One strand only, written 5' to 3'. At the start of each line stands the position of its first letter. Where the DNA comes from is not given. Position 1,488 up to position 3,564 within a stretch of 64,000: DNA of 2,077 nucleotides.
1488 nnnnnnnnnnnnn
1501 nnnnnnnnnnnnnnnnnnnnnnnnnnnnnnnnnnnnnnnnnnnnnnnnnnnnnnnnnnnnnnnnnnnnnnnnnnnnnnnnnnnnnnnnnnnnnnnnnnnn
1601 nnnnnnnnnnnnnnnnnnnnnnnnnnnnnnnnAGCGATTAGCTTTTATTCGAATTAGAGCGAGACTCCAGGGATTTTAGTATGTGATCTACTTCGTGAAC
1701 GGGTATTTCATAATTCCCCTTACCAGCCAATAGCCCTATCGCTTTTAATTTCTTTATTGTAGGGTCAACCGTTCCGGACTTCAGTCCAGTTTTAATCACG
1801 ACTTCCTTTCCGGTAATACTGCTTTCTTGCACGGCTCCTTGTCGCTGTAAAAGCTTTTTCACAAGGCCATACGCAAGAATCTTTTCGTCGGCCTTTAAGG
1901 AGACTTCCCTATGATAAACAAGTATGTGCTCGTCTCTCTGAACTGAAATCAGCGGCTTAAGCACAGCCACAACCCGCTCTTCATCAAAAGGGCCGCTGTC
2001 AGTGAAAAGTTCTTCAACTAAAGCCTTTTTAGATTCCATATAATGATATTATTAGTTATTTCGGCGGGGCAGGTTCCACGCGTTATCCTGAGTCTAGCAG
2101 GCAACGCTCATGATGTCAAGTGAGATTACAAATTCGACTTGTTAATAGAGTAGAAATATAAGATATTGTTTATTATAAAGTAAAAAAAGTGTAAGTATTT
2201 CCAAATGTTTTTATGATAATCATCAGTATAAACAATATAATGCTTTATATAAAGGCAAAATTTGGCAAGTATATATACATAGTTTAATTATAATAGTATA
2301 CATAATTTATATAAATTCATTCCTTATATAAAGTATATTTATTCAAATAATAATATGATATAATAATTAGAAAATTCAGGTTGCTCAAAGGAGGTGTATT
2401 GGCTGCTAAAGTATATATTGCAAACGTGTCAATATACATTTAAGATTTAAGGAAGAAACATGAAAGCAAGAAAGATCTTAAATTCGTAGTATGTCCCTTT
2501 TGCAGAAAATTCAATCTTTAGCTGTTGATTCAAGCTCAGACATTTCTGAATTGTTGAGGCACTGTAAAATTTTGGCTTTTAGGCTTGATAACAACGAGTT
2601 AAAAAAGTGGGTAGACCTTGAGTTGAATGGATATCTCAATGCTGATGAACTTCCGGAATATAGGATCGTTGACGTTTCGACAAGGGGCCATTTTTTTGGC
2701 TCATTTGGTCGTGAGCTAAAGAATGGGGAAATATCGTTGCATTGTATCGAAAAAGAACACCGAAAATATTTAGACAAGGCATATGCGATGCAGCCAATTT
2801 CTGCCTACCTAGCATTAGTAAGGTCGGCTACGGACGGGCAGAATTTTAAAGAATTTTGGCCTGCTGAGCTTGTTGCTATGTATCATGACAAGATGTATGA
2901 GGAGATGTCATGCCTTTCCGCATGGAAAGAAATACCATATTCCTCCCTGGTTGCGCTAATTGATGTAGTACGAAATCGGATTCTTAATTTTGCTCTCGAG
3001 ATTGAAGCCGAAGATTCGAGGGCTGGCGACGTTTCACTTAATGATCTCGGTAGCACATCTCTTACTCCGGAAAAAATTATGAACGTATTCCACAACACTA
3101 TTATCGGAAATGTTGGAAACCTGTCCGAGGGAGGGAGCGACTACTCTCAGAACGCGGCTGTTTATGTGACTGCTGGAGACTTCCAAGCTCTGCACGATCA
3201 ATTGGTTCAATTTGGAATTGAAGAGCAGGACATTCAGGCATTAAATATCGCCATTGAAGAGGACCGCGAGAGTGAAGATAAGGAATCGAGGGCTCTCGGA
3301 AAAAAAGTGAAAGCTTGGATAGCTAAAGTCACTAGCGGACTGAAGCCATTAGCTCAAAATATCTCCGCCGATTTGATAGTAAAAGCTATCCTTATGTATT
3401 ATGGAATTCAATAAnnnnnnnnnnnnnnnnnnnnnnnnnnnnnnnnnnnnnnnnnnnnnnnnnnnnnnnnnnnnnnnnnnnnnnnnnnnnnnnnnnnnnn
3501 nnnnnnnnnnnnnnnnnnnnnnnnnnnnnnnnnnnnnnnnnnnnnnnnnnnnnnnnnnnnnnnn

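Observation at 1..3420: Low-GC island: tandem array of four diverged small paralogs sharing a wHTH-like C-terminus, plus a divergent possibly Abi-like gene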

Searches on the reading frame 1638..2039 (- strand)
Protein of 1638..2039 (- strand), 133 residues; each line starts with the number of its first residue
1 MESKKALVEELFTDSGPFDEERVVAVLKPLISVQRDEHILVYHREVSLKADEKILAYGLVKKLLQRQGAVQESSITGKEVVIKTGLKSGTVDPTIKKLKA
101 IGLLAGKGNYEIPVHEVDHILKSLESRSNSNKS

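Call 8: search_protein_families(library=pfam, proteins=[window:1638-2039:-], max_evalue=1)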
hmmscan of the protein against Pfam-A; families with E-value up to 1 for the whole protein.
window:1638-2039:- (133 aa): 2 families
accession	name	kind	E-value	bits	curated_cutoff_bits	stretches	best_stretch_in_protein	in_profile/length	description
PF03444.21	HrcA_DNA-bdg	-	0.0024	17.9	21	1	71-107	20-56/79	Winged helix-turn-helix transcription repressor, HrcA DNA-binding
PF17278.7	DUF5343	-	0.056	14.2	27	1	56-108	5-57/140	Family of unknown function (DUF5343)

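Call 9: search_protein_families(library=padloc, proteins=[window:1638-2039:-], max_evalue=1)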
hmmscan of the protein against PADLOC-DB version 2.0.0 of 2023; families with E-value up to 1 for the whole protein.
window:1638-2039:- (133 aa): 0 families

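Call 14: search_protein_families(library=ncbifam, proteins=[window:1638-2039:-], max_evalue=1)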
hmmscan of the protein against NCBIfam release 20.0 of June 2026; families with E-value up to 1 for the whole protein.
window:1638-2039:- (133 aa): 0 families

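Call 15: search_protein_families(library=phrogs, proteins=[window:1638-2039:-], max_evalue=1)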
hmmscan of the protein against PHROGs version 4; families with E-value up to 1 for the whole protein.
window:1638-2039:- (133 aa): 0 families

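Call 26: search_protein_representatives(protein=window:1638-2039:-)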
Query: 133 residues. Proteins with E-value up to 0.001 (for the whole library): 81; up to 1e-10: 30; up to 1e-30: 0. The best 81 are listed.
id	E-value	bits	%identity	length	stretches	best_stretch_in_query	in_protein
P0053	2.7e-28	114.9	48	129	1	1-119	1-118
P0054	3.5e-27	111.3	47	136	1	2-126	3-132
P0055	3.8e-22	95.0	41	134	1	7-128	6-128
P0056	4.8e-22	94.7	46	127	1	5-126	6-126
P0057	1.6e-21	93.0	41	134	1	3-126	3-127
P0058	1.6e-21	93.0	40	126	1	4-125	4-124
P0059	5.5e-21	91.3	40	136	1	3-127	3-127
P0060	1.1e-18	83.8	42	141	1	3-128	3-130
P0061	1.4e-18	83.5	40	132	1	7-128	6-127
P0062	4.8e-18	81.8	41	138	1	5-132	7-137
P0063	5.2e-18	81.7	44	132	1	3-115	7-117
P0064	9.1e-18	80.9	38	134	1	4-126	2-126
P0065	1.0e-16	77.5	34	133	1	4-130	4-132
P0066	2.0e-16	76.6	39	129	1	5-124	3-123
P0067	1.2e-15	74.1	31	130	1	7-126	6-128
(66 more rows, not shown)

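Call 49: search_solved_structures(query=A5, max_evalue=5)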
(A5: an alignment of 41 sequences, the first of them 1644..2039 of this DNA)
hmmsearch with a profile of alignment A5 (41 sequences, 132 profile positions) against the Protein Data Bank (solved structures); distinct sequences matched with E-value up to 5: 31.
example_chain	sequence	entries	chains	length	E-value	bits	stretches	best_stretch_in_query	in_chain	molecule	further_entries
7ueb_E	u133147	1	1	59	0.00072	22.6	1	69-114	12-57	PscE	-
3cuo_A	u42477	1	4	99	0.021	17.9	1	61-127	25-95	Uncharacterized HTH-type transcriptional regulator ygaV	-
2zkz_A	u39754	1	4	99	0.025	17.6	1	72-126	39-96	Transcriptional repressor pagR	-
3jth_A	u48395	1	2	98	0.036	17.1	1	42-127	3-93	Transcription activator HlyU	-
5znx_A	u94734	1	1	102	0.045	16.8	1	43-127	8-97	Transcriptional activator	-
6fi9_A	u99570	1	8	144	0.093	15.8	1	72-107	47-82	Transcriptional regulator ZitR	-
3nrv_A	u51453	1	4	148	0.1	15.6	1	72-116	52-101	Putative transcriptional regulator (MarR/EmrR family)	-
1z91_A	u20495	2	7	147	0.11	15.6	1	64-109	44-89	Organic hydroperoxide resistance transcriptional regulator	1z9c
5yi0_B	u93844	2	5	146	0.12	15.4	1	74-107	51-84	Zinc transport transcriptional regulator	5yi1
2d1h_A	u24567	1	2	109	0.13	15.3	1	71-127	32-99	109aa long hypothetical transcriptional regulator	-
4ija_A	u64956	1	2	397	0.13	15.3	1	71-108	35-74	XylR protein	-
5yhx_A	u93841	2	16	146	0.14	15.2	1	75-108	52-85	Zinc transport transcriptional regulator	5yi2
5yhz_A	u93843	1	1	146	0.14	15.2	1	74-108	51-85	Zinc transport transcriptional regulator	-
5yhy_A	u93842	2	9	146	0.15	15.1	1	74-107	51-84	Zinc transport transcriptional regulator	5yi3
2bv6_A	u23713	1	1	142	0.18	14.9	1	67-109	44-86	HTH-TYPE TRANSCRIPTIONAL REGULATOR MGRA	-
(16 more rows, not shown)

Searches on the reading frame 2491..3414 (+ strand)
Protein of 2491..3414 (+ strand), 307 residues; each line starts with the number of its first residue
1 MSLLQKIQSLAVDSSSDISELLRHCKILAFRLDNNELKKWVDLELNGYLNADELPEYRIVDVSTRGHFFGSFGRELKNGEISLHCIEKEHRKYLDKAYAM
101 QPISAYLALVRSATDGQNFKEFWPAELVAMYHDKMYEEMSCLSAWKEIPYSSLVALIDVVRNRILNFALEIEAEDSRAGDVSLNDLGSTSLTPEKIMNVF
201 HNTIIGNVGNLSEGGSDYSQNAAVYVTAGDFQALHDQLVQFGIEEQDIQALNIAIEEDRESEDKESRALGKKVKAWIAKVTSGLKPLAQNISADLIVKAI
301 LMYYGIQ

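Call 8: search_protein_families(library=pfam, proteins=[window:2491-3414:+], max_evalue=1)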
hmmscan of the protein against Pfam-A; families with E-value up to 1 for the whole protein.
window:2491-3414:+ (307 aa): 1 family
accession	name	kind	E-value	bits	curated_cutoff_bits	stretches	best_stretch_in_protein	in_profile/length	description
PF18864.6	AbiTii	-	4e-40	138.5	27.6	1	2-177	1-169/189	AbiTii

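Call 9: search_protein_families(library=padloc, proteins=[window:2491-3414:+], max_evalue=1)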
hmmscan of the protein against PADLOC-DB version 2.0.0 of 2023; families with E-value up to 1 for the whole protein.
window:2491-3414:+ (307 aa): 1 family
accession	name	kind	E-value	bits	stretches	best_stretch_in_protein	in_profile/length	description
PDLC02334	AbiTii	-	7.4e-40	135.3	1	2-179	1-167/185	AbiTii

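Call 14: search_protein_families(library=ncbifam, proteins=[window:2491-3414:+], max_evalue=1)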
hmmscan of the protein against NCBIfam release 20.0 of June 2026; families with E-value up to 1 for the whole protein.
window:2491-3414:+ (307 aa): 0 families

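Call 15: search_protein_families(library=phrogs, proteins=[window:2491-3414:+], max_evalue=1)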
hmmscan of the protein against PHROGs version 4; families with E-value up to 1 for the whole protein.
window:2491-3414:+ (307 aa): 1 family
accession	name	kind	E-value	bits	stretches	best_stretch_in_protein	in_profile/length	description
phrog_16090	-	unknown function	2.7e-05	25.3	1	198-305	12-121/123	-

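Call 98: find_encoding_contigs(protein=window:2491-3414:+, flank=10000, max_places=5)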
Protein window:2491-3414:+ (307 aa): 1 contig read that carries it; 1 place shown.
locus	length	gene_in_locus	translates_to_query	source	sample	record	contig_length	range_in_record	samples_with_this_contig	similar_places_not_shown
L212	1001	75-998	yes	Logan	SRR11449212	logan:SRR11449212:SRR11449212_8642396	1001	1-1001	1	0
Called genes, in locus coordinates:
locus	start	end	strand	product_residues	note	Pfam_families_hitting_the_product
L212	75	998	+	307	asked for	PF18864:AbiTii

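Call 105: search_dna_similar(query=window:2491-3411:+, collection=plasmids, mode=protein, max_evalue=0.00001, max_rows=12)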
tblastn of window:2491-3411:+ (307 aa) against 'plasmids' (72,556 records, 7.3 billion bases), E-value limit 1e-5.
Records with a match: 76; places in all: 86; records where one place covers at least 80% of the query: 41.
Best place of each record, by identity: <60% 76.
By first word of the organism name: Klebsiella 15; Aeromonas 14; Enterobacter 6; Ralstonia 5; Synechococcus 4; Burkholderia 3; Prescottella 3; Micrococcus 3; Serratia 2; Citrobacter 2; and 14 more.
By predicted mobility (MOB-suite, as given by PLSDB): conjugative 28; mobilizable 25; non-mobilizable 23.
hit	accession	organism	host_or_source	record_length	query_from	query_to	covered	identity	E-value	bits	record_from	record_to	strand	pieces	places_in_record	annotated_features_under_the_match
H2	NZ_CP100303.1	Burkholderia glumae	cell culture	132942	1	305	99%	33.5%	2e-47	177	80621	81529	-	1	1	hypothetical protein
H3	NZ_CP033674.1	Burkholderia glumae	bacterial cell,diseased rice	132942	1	305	99%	33.5%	2e-47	177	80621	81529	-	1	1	hypothetical protein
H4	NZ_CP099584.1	Burkholderia glumae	Oryza sativa,rice panicle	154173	1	305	99%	33.5%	2e-47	177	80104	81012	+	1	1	hypothetical protein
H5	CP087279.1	Ralstonia solanacearum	Tobacco,whole organism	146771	1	305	99%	32.7%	6e-45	170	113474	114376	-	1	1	record has no annotation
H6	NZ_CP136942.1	Klebsiella quasipneumoniae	Homo sapiens,2022JQ-00300,urine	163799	1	307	100%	29.3%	1e-25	114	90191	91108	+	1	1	hypothetical protein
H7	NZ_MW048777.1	Enterobacter cloacae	-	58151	1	307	100%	28.9%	5e-25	112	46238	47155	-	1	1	hypothetical protein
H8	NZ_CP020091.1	Enterobacter cloacae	Homo sapiens,urine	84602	1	307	100%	28.9%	5e-25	112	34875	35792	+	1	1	hypothetical protein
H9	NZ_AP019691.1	Klebsiella quasipneumoniae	-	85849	1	307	100%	28.9%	5e-25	112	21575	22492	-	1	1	hypothetical protein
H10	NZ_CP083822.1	Enterobacter cloacae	Homo sapiens,urine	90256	1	307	100%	28.9%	5e-25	112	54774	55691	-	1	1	hypothetical protein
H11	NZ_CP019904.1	Escherichia coli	Homo sapiens,human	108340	1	307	100%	28.9%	5e-25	112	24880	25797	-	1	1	hypothetical protein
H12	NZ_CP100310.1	Klebsiella pneumoniae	Homo sapiens,blood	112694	1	307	100%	28.9%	5e-25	112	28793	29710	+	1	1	hypothetical protein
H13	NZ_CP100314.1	Klebsiella pneumoniae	Homo sapiens,blood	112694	1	307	100%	28.9%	5e-25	112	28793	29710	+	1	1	hypothetical protein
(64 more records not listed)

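Call 106: search_dna_similar(query=window:2491-3411:+, collection=phages, mode=protein, max_evalue=0.00001, max_rows=12)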
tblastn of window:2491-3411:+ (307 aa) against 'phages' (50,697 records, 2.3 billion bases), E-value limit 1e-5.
No match.

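Call 107: get_annotated_region(hit=H11, flank=3500)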
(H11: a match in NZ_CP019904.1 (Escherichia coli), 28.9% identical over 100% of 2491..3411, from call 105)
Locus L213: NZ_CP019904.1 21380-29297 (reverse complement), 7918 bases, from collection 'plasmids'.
description: Escherichia coli strain MDR_56 plasmid unnamed1, complete sequence
organism: Escherichia coli (NCBI taxid 562)
taxonomy: Bacteria; Pseudomonadota; Gammaproteobacteria; Enterobacterales; Enterobacteriaceae; Escherichia; Escherichia coli
host: -; source: Homo sapiens,human; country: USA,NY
typing (MOB-suite, as given by PLSDB): conjugative; replicon IncFII,rep_cluster_1418; relaxase MOBF; mating-pair formation MPF_F
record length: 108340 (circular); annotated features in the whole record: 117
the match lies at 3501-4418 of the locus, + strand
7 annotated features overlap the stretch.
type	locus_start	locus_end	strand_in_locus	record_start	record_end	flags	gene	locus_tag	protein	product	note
CDS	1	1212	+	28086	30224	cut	-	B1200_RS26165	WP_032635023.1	AAA family ATPase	-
CDS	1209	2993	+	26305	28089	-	-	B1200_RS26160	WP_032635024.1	ATP-dependent helicase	-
CDS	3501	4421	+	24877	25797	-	-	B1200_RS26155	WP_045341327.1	hypothetical protein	-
CDS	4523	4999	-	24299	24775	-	-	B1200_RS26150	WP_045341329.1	hypothetical protein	-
CDS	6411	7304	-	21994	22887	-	repA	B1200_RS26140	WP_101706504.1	incFII family plasmid replication initiator RepA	GO:0006276 - plasmid maintenance [Evidence IEA]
CDS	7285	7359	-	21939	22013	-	tap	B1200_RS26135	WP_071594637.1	RepA leader peptide Tap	GO:0006276 - plasmid maintenance [Evidence IEA]; GO:0031556 - transcriptional attenuation by ribosome [Evidence IEA]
CDS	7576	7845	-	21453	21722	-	-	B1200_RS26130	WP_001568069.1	replication regulatory protein RepA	-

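Call 108: get_annotated_region(hit=H2, flank=3500)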
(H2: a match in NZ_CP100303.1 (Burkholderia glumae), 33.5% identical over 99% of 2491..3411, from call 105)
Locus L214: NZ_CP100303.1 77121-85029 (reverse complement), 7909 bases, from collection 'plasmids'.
description: Burkholderia glumae strain BGR81S plasmid p81s3p, complete sequence
organism: Burkholderia glumae (NCBI taxid 337)
taxonomy: Bacteria; Pseudomonadota; Betaproteobacteria; Burkholderiales; Burkholderiaceae; Burkholderia; Burkholderia glumae
host: -; source: cell culture; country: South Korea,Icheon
typing (MOB-suite, as given by PLSDB): conjugative; replicon rep_cluster_382; relaxase MOBF; mating-pair formation MPF_F
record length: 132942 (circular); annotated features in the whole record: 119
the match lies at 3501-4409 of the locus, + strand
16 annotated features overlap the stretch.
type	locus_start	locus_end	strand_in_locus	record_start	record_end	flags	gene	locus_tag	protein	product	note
CDS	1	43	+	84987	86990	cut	-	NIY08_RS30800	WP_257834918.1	site-specific integrase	-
CDS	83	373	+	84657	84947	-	-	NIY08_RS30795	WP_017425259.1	hypothetical protein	-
CDS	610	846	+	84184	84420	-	-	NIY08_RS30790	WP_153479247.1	type II toxin-antitoxin system Phd/YefM family antitoxin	-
CDS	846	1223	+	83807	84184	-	-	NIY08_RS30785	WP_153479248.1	type II toxin-antitoxin system VapC family toxin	-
CDS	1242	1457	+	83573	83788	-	-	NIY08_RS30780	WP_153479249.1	hypothetical protein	-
CDS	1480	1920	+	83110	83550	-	-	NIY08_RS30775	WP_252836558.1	hypothetical protein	-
CDS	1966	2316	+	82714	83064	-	-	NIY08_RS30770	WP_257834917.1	hypothetical protein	-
CDS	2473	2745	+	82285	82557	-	-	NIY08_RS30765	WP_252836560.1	hypothetical protein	-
CDS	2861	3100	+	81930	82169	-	-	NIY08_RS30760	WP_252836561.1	hypothetical protein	-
CDS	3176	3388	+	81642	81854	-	-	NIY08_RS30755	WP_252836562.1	hypothetical protein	-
CDS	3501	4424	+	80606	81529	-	-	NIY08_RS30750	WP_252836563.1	hypothetical protein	-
CDS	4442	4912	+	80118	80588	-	-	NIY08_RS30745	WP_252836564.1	hypothetical protein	-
CDS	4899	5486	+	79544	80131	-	-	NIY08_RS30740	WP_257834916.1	hypothetical protein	-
CDS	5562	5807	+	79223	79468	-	-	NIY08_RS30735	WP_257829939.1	hypothetical protein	-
CDS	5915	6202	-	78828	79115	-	-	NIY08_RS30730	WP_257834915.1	hypothetical protein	-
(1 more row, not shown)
